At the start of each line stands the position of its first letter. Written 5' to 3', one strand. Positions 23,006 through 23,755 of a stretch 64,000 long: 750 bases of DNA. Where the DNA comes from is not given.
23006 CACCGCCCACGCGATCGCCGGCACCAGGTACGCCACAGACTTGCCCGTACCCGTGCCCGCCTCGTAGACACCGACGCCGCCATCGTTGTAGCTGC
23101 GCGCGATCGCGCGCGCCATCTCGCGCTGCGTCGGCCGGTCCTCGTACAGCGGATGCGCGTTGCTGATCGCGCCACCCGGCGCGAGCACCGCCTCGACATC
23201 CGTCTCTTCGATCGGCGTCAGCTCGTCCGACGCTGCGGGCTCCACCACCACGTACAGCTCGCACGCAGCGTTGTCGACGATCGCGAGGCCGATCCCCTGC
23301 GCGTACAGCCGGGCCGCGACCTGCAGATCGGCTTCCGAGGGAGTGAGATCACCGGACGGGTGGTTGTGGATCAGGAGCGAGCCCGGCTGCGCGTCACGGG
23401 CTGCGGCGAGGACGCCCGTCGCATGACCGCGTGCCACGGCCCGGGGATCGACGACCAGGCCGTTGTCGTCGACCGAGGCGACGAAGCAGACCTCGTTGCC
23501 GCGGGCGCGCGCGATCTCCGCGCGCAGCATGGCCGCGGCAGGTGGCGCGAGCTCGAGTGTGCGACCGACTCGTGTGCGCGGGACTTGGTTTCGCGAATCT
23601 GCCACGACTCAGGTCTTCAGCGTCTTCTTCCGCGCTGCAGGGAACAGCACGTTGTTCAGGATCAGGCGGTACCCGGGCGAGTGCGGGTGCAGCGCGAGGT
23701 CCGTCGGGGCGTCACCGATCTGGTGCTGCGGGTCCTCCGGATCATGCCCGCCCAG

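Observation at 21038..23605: JAB/MPN (JAMM metalloprotease-like) domain fused to a DinG/XPD-type helicase with a three-cysteine cluster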

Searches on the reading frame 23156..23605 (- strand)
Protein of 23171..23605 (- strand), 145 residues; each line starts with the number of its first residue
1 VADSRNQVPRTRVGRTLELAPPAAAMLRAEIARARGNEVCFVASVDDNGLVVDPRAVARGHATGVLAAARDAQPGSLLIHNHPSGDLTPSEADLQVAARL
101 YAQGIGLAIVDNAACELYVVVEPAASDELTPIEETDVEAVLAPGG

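Call 22: search_protein_representatives(protein=window:23171-23605:-)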
Query: 145 residues. Proteins with E-value up to 0.001 (for the whole library): 682; up to 1e-10: 385; up to 1e-30: 14. The best 150 are listed.
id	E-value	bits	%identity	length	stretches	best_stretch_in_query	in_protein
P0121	9.6e-41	155.1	58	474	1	12-145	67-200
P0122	1.5e-39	151.3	59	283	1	17-145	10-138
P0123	2.8e-39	150.4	57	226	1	17-145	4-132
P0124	6.9e-37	142.7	59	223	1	16-145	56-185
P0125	1.4e-36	141.7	56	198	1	15-145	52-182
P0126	3.3e-36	140.5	57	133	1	17-145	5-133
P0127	8.5e-36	139.1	58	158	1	13-145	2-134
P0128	2.6e-35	137.5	59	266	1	27-142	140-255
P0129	1.5e-34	135.1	56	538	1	17-145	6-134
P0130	2.6e-34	134.3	55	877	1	16-145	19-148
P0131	7.6e-34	132.8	60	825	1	15-145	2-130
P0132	1.9e-32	128.3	53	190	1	17-145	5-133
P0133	3.6e-32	127.4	55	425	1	17-144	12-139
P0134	3.5e-31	124.2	57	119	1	15-131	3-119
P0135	3.8e-30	120.8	59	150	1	19-134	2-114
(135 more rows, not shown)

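Call 30: find_homologous_proteins(query=A1, max_evalue=0.00001)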
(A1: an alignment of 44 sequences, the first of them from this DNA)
Query A1 (44 sequences) (132 aa, profile of the alignment): 197 proteins with E <= 0.00001 among 6884 candidates; the best 120 are listed.
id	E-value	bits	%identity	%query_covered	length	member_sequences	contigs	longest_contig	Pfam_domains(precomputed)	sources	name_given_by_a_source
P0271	5.1e-45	170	42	96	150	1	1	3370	PF04002.21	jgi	jgi:ATP-dependent DNA helicase DinG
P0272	7.6e-45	170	44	95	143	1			PF04002.21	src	-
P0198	1.0e-44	169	46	93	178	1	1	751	PF04002.21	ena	-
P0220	2.9e-44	168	39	96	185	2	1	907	PF04002.21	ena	-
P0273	7.7e-44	166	47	96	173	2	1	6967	PF04002.21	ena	-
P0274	7.8e-44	166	44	85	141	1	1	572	PF04002.21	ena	-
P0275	1.3e-43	166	47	79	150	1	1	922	PF04002.21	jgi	-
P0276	2.1e-43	165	37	96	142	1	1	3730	PF04002.21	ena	-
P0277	3.8e-43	164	37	87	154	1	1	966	PF04002.21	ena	-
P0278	6.5e-43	163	49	93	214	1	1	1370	PF04002.21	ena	-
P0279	8.0e-43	163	43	90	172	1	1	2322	-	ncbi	ncbi:MAG: hypothetical protein ACC669_10110 [bacterium]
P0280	8.9e-43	163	38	91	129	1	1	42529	PF04002.21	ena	-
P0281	3.3e-42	161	36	96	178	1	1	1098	PF04002.21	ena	-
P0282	4.6e-42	161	42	96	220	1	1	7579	PF04002.21,PF00270.36,PF04851.22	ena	-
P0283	1.0e-41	159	45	90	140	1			-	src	-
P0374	1.1e-33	134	51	78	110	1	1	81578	PF04002.21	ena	-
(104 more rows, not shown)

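Call 32: find_encoding_contigs(protein=P0280, flank=5000, max_places=1)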
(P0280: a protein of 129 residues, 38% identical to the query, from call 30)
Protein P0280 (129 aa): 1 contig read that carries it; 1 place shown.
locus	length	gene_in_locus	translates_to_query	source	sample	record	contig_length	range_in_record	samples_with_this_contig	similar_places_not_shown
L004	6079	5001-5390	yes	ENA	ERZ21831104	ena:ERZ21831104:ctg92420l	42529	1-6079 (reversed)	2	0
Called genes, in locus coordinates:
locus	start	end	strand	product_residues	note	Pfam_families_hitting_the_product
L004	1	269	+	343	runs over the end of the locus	PF00022:Actin (weak), PF06723:MreB_Mbl, PF11104:PilM_2 (faint), PF00012:HSP70, PF14450:FtsA, PF23717:DUF7159 (weak)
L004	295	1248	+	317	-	PF00912:Transgly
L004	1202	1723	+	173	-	PF00905:Transpeptidase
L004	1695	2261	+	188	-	PF00905:Transpeptidase (weak)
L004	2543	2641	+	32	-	PF01680:SOR_SNZ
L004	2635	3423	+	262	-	PF01680:SOR_SNZ, PF05690:ThiG (faint)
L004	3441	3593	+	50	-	PF01174:SNO (weak)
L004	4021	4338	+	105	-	-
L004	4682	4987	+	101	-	PF07521:RMMBL (weak)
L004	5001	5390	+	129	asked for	PF04002:RadC (weak)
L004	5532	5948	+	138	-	-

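Call 33: find_encoding_contigs(protein=P0374, flank=5000, max_places=1)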
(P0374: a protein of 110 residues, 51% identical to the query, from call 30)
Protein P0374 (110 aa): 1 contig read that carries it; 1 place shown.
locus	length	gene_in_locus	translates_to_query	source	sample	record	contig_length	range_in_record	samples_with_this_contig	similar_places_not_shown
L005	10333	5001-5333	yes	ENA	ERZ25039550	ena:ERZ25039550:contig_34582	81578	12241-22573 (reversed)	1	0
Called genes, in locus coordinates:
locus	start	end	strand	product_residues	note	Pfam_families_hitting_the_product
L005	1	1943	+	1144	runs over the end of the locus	-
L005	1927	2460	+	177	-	PF13428:TPR_14 (faint)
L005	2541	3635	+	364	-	PF13174:TPR_6 (faint)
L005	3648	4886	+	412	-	-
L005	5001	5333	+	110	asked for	PF04002:RadC (faint)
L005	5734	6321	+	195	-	-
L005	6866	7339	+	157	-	PF13307:Helicase_C_2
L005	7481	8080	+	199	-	PF01557:FAA_hydrolase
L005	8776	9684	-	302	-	PF01726:LexA_DNA_bind, PF00717:Peptidase_S24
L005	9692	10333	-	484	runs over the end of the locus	PF00749:tRNA-synt_1c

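Call 35: find_related_loci(query=A2, collection=genome_contigs, flank=4000)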
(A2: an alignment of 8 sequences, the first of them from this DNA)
Query A2 (132 aa) in genome_contigs; peptide patterns used: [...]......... (x = any residue, [..] = any of these).
600 stretches matched a pattern (row limit reached: there are more); 579 encode a relative of the query (tblastn E <= 1e-3); the best 80 are kept; 80 distinct loci.
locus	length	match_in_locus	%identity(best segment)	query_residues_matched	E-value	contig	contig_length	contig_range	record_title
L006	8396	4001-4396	89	1-132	2e-73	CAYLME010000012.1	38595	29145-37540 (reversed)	MAG TPA_asm: uncultured Gemmatimonadaceae bacterium isolate binchicken_co350_48 genome assembly, contig: NODE_1514_lengt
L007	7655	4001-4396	63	1-132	7e-48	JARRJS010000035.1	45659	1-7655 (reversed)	MAG: Gemmatimonadota bacterium isolate Spart_026_MAG scaffold_737, whole genome shotgun sequence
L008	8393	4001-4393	61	2-132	1e-47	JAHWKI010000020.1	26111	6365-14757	MAG: Gemmatimonadetes bacterium isolate 0813_bin10 NODE_485_length_26111_cov_10.861337, whole genome shotgun sequence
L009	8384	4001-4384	63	4-132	5e-47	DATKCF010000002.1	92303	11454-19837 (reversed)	MAG TPA_asm: Longimicrobiales bacterium isolate SMAG_U14439 k141_2621467, whole genome shotgun sequence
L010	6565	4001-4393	63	2-132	1e-46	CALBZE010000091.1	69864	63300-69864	MAG TPA_asm: uncultured bacterium isolate SRR5251193_bin.70_CONCOCT_v1.1_MAG genome assembly, contig: ERZ795068.647, who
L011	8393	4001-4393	60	2-132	1e-46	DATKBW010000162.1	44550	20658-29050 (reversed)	MAG TPA_asm: Longimicrobiales bacterium isolate SMAG_U14430 k141_2504444, whole genome shotgun sequence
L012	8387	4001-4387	61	4-132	3e-46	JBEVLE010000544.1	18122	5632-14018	MAG: Longimicrobiaceae bacterium isolate T4R2BO.9.metabat2 T4R2BO.9.metabat2_k133_8602582, whole genome shotgun sequence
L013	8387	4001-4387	61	4-132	8e-46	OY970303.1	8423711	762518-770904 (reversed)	MAG: uncultured Gemmatimonadales bacterium isolate MFD01275.bin.c.12 genome assembly, chromosome: 1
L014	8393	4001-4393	57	2-132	6e-44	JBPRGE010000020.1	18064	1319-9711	MAG: Candidatus Longimicrobiales bacterium M2_2A_002 megahit_46825, whole genome shotgun sequence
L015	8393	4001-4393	56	2-132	1e-43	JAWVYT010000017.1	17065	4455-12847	MAG: Longimicrobiales bacterium isolate HN14.bin.10 k141_300605_length_17065_cov_28.5335, whole genome shotgun sequence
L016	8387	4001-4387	58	4-132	1e-41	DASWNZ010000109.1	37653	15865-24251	MAG TPA_asm: Longimicrobium sp. isolate SMAG_U3427 k141_334919, whole genome shotgun sequence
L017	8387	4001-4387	57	4-132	7e-41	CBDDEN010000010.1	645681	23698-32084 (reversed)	MAG: Longimicrobiales bacterium isolate 39b69aeb-8238-4d97-8a7e-e217078665d9 genome assembly, contig: contig_10, whole g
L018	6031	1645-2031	56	4-132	4e-40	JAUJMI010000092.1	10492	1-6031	MAG: Longimicrobium sp. isolate YPbin7 NODE_1866_length_10492_cov_10.907636, whole genome shotgun sequence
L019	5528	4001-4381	58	6-132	2e-39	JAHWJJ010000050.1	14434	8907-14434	MAG: Gemmatimonadetes bacterium isolate 0707_bin15 NODE_642_length_14434_cov_7.963349, whole genome shotgun sequence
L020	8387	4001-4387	64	4-132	4e-49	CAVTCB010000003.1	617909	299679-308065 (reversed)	MAG: uncultured Gemmatimonadales bacterium isolate MFD02360.bin.2.2 genome assembly, contig: contig_11002, whole genome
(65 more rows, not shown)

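Call 39: search_solved_structures(query=A1, max_evalue=1, show_alignments=3)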
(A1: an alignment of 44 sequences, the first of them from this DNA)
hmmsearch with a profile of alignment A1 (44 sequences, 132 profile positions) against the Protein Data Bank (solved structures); distinct sequences matched with E-value up to 1: 6.
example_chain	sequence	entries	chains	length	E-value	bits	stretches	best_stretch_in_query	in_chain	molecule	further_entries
2qlc_A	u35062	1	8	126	8.7e-08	35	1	53-91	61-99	DNA repair protein radC homolog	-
1oi0_A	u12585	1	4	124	0.065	16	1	66-89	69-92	HYPOTHETICAL PROTEIN AF2198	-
1r5x_A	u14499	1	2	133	0.075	15.8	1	66-89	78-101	AfJAMM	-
2vtu_J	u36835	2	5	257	0.74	12.6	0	79-117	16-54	MS2 COAT PROTEIN | COAT PROTEIN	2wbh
7qro_A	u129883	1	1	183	0.8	12.5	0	4-59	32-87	Trypanosoma brucei KKT4 463-645 K543A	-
9gb5_H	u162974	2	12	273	0.9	12.3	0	5-58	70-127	gp53 - Tail adaptor protein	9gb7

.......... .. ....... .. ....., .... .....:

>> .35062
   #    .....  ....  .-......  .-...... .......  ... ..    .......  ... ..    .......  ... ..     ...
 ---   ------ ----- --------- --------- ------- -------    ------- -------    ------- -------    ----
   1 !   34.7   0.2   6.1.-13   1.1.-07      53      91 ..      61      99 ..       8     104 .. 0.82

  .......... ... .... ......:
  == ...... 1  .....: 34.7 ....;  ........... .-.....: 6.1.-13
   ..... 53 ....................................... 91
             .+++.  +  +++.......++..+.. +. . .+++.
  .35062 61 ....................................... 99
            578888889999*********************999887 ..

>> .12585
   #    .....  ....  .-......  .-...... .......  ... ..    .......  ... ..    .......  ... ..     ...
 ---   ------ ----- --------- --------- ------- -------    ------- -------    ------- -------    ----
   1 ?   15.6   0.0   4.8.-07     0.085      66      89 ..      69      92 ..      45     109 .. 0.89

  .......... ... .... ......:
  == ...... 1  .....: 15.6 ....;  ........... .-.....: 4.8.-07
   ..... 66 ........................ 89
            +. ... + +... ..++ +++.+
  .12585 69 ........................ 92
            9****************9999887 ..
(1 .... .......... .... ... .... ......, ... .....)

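Call 45: predict_structure(alignment_id=A3)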
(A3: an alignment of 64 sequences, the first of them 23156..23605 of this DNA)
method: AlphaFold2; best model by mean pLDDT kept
length: 150 residues; sequences in the alignment: 64
mean_pLDDT: 92.2   pTM: 0.80
mean pLDDT of the five models: 92.2, 89.9, 88.5, 87.8, 87.4
residues with pLDDT >= 90: 125; 70-90: 11; 50-70: 13; < 50: 1
segments of 3 or more residues with pLDDT < 50: none
pLDDT, mean of each block of 10 residues (from residue 1): 58 80 99 98 96 98 94 96 97 98 97 98 87 93 94
secondary structure, 60 per line:
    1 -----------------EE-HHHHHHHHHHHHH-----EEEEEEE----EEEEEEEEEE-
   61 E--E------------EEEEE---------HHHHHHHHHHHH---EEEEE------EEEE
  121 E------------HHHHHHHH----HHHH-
elements in order: H21-33 E39-45 E50-59 E77-81 H91-102 E106-110 E117-121 H134-141 H146-149
